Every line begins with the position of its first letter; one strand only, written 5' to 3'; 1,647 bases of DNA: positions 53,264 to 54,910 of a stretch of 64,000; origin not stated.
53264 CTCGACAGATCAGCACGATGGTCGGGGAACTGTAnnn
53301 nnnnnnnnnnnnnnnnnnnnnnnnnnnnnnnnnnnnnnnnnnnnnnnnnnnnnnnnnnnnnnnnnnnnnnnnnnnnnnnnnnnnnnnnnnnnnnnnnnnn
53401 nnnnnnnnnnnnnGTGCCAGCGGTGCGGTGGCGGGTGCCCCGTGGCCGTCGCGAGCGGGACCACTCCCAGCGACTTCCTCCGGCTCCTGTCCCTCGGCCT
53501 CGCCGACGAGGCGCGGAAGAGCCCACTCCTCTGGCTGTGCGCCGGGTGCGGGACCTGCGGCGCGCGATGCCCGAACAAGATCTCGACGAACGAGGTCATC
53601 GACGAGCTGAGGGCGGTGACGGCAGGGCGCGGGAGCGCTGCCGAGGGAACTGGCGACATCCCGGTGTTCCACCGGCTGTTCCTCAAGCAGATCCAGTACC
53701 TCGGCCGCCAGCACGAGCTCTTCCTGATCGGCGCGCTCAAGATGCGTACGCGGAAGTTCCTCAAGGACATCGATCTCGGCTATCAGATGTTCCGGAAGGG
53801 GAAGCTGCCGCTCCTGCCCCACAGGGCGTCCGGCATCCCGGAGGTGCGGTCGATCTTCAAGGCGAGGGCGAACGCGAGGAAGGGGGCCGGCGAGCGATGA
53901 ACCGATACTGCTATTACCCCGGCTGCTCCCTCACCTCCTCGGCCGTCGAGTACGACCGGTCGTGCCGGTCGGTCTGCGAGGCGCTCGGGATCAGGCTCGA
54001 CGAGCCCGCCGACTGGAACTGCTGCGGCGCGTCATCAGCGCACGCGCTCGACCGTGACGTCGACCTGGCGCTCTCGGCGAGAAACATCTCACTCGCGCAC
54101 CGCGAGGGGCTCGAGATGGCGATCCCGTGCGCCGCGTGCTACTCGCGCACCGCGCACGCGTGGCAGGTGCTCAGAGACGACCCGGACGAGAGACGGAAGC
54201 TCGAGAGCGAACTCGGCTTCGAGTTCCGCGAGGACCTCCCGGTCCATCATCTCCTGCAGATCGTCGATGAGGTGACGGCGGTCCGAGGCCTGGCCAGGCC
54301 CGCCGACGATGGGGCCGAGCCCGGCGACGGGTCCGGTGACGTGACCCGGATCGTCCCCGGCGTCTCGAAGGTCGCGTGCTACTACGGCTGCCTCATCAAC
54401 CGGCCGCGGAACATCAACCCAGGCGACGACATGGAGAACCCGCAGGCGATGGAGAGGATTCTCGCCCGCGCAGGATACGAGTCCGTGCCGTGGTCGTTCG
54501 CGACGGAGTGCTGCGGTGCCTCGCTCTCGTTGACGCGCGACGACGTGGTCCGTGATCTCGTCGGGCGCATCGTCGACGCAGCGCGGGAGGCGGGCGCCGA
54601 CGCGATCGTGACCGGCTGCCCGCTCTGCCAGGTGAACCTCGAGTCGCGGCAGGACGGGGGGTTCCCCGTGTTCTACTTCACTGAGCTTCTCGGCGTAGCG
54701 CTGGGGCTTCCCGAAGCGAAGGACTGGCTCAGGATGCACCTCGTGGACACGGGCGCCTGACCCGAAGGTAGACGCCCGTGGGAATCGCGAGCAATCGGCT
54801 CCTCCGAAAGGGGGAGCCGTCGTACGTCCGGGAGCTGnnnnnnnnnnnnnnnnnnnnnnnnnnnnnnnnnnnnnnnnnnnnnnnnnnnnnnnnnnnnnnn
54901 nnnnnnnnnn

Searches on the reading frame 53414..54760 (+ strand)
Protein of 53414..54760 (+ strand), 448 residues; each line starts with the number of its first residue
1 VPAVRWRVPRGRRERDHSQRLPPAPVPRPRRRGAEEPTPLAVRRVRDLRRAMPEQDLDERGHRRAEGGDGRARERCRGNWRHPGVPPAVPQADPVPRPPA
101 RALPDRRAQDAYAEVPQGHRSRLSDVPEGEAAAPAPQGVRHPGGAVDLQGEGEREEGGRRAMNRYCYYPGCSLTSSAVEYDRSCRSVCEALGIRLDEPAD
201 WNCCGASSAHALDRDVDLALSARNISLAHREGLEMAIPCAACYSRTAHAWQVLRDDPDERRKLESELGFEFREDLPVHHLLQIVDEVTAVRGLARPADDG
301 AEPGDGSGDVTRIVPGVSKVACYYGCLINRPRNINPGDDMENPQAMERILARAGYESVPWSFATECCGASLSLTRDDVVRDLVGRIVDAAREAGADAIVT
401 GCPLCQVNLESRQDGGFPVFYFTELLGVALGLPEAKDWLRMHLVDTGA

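Call 80: search_protein_families(library=pfam, proteins=[window:53414-54760:+], max_evalue=0.0001)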
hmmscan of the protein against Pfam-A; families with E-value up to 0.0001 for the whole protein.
window:53414-54760:+ (448 aa): 1 family
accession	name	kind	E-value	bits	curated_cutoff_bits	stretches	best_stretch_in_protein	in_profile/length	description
PF02754.22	CCG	-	7.2e-22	77.7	20.6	2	320-409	1-84/85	Cysteine-rich domain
